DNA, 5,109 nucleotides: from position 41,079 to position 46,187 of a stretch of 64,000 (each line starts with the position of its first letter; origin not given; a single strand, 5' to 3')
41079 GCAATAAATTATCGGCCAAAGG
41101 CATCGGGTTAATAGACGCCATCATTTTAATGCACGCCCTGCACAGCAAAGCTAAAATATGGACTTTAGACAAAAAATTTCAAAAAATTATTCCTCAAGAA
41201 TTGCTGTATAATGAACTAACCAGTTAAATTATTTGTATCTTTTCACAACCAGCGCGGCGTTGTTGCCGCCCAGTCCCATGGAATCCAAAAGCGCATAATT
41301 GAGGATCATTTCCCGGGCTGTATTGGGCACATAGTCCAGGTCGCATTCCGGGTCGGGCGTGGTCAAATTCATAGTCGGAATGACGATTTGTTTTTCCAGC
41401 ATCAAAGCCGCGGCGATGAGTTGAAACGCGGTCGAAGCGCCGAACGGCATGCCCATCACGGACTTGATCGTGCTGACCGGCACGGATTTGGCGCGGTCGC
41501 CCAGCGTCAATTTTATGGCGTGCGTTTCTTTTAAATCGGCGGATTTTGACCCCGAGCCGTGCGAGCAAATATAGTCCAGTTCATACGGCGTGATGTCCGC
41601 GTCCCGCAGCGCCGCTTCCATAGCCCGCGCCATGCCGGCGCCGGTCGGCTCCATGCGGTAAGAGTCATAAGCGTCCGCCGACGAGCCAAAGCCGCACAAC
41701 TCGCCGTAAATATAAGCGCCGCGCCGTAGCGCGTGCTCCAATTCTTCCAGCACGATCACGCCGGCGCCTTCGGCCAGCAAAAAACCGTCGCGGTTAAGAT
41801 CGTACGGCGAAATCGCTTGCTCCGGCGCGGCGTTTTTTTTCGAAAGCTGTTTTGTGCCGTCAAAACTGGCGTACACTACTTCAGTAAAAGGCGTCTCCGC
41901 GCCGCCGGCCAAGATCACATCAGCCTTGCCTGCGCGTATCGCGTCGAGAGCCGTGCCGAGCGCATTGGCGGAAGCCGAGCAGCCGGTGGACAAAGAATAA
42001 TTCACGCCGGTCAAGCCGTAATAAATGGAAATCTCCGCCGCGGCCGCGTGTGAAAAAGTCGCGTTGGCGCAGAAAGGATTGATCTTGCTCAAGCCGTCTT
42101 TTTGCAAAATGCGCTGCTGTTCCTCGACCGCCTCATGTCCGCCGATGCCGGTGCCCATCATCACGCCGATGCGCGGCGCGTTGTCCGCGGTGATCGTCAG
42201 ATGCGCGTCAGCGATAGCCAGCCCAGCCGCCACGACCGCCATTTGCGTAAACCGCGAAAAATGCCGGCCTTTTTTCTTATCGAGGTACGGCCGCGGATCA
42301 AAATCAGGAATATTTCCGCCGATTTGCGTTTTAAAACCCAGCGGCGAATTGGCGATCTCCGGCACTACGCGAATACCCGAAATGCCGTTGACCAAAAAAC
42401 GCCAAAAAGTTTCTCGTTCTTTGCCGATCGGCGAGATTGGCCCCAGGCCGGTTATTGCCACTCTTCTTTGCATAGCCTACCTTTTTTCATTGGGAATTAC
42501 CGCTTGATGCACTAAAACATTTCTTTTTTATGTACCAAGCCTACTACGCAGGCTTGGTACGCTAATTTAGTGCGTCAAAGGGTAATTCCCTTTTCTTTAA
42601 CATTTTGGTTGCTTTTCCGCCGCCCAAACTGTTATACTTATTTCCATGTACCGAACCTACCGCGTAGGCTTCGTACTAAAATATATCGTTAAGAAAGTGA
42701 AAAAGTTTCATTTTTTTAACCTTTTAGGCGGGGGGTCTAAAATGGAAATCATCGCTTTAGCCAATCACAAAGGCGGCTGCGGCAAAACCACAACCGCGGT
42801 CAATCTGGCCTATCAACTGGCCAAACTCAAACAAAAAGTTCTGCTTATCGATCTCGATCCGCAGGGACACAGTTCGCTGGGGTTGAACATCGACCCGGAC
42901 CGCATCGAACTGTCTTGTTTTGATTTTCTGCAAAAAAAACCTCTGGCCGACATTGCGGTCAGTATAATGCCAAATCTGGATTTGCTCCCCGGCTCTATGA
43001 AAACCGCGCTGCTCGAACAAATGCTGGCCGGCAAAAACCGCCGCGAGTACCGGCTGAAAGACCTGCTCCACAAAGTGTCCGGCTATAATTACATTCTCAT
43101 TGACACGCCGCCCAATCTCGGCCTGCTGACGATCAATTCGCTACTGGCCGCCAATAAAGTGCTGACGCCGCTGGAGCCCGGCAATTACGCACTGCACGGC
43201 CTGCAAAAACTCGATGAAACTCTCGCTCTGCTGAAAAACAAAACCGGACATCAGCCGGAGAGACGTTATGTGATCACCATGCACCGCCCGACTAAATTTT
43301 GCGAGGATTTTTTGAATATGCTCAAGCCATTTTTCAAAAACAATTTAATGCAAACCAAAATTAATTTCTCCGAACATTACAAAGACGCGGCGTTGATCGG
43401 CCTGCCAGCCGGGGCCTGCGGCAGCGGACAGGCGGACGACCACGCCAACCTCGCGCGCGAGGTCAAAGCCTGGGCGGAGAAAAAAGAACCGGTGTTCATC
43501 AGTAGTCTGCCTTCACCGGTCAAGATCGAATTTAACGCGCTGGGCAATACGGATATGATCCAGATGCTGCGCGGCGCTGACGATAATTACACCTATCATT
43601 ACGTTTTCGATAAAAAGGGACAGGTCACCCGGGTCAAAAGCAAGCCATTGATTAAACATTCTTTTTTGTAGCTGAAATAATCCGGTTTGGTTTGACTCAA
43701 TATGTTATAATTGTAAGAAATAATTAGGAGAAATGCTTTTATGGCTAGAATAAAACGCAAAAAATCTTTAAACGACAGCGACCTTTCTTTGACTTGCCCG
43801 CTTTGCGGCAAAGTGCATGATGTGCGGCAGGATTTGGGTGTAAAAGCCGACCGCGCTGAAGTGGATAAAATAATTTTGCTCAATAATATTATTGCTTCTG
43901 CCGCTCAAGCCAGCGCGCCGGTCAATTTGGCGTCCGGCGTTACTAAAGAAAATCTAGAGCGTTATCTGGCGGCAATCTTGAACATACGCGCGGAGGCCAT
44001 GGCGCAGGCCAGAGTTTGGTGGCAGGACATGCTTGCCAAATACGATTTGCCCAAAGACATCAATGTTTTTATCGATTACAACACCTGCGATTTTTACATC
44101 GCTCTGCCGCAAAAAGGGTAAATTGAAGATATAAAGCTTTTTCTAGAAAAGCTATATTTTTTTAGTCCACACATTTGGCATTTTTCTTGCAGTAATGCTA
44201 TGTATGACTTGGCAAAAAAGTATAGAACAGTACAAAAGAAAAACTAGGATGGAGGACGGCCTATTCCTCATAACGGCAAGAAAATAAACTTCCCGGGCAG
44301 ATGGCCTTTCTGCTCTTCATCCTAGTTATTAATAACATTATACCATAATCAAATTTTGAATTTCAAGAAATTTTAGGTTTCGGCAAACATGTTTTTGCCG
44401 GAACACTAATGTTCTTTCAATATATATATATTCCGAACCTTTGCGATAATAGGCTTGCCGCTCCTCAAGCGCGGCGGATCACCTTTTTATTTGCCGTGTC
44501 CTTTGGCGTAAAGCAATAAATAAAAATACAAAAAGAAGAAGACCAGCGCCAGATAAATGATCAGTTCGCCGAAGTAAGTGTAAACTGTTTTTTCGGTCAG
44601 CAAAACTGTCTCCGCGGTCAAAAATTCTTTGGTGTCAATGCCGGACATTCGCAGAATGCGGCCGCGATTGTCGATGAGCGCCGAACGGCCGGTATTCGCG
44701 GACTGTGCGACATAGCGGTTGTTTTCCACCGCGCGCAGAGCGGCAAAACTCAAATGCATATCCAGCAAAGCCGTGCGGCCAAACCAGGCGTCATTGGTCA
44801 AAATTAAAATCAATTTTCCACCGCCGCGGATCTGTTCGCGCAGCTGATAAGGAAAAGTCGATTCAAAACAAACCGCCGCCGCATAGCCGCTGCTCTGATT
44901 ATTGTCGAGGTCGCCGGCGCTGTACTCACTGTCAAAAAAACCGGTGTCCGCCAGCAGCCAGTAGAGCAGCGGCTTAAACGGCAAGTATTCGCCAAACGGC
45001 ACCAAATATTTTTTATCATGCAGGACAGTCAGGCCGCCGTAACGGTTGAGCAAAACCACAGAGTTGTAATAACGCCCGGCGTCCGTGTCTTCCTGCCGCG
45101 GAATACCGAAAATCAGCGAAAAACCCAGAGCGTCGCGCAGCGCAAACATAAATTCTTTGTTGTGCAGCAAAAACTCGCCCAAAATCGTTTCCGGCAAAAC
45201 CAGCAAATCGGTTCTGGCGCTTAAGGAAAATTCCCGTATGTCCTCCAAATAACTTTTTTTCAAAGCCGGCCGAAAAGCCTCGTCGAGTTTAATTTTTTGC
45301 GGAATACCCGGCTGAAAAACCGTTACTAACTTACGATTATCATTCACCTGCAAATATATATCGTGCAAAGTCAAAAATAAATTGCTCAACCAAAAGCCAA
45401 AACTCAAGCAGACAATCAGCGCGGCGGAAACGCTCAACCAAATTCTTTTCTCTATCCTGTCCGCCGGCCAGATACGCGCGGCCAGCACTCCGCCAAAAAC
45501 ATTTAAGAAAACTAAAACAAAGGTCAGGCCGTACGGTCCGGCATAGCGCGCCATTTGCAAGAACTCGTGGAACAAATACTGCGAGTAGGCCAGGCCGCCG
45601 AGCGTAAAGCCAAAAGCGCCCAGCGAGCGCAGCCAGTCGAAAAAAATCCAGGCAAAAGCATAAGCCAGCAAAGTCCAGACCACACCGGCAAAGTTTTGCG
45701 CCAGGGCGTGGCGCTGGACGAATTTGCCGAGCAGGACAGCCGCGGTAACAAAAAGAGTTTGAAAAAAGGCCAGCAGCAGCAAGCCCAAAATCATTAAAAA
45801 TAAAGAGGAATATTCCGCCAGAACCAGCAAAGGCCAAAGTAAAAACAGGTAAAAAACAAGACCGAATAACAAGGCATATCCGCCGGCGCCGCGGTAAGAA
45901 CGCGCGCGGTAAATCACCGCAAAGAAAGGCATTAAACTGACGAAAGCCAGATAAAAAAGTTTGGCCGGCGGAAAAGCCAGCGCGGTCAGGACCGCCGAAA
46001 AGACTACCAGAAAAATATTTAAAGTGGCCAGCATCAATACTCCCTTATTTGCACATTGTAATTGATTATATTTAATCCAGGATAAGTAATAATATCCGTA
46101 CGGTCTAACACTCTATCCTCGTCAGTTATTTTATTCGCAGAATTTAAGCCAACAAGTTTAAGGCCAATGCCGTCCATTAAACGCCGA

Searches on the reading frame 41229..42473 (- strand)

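Call 7: search_protein_families(library=pfam, proteins=[window:41229-42473:-], max_evalue=0.001)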
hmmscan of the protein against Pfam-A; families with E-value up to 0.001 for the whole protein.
window:41229-42473:- (414 aa): 3 families
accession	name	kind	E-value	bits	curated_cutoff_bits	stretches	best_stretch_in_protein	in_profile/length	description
PF00109.32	ketoacyl-synt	-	4e-50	171.2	20.8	1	3-248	2-252/252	Beta-ketoacyl synthase, N-terminal domain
PF02801.28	Ketoacyl-synt_C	-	4.1e-25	88.5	20.8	1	256-370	1-118/119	Beta-ketoacyl synthase, C-terminal domain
PF00108.29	Thiolase_N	-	7e-06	26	26.4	1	159-195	79-115/260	Thiolase, N-terminal domain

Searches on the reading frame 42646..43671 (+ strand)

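Call 7: search_protein_families(library=pfam, proteins=[window:42646-43671:+], max_evalue=0.001)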
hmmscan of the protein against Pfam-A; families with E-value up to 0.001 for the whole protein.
window:42646-43671:+ (341 aa): 7 families
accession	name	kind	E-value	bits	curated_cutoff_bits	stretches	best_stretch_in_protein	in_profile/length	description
PF13614.12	AAA_31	-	1.7e-46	158.8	27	1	33-200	1-171/177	AAA domain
PF01656.29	CbiA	-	5e-17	62.5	25.4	1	36-250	1-120/125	CobQ/CobB/MinD/ParA nucleotide binding domain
PF06564.18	CBP_BcsQ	-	1.8e-12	47.7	21.3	1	33-176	1-145/234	Cellulose biosynthesis protein BcsQ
PF10609.15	ParA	-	8.7e-10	38.9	27.1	1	34-165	4-132/246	NUBPL iron-transfer P-loop NTPase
PF09140.17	MipZ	-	4.6e-09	36.4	20.7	1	35-74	2-41/262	ATPase MipZ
PF02374.21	ArsA_ATPase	-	1.2e-06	28.4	24.3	1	40-73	7-40/305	Anion-transporting ATPase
PF00142.24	Fer4_NifH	-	6.9e-05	22.9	25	1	41-77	7-43/271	4Fe-4S iron sulfur cluster binding proteins, NifH/frxC family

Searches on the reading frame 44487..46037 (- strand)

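Call 7: search_protein_families(library=pfam, proteins=[window:44487-46037:-], max_evalue=0.001)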
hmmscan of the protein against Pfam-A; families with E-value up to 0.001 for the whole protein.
window:44487-46037:- (516 aa): 2 families
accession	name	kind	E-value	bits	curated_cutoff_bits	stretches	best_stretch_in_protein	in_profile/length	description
PF20154.4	LNT_N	-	1.9e-23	83.8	27.1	1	14-180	1-158/159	Apolipoprotein N-acyltransferase N-terminal domain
PF00795.27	CN_hydrolase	-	1.8e-17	64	23.2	1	275-476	32-245/256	Carbon-nitrogen hydrolase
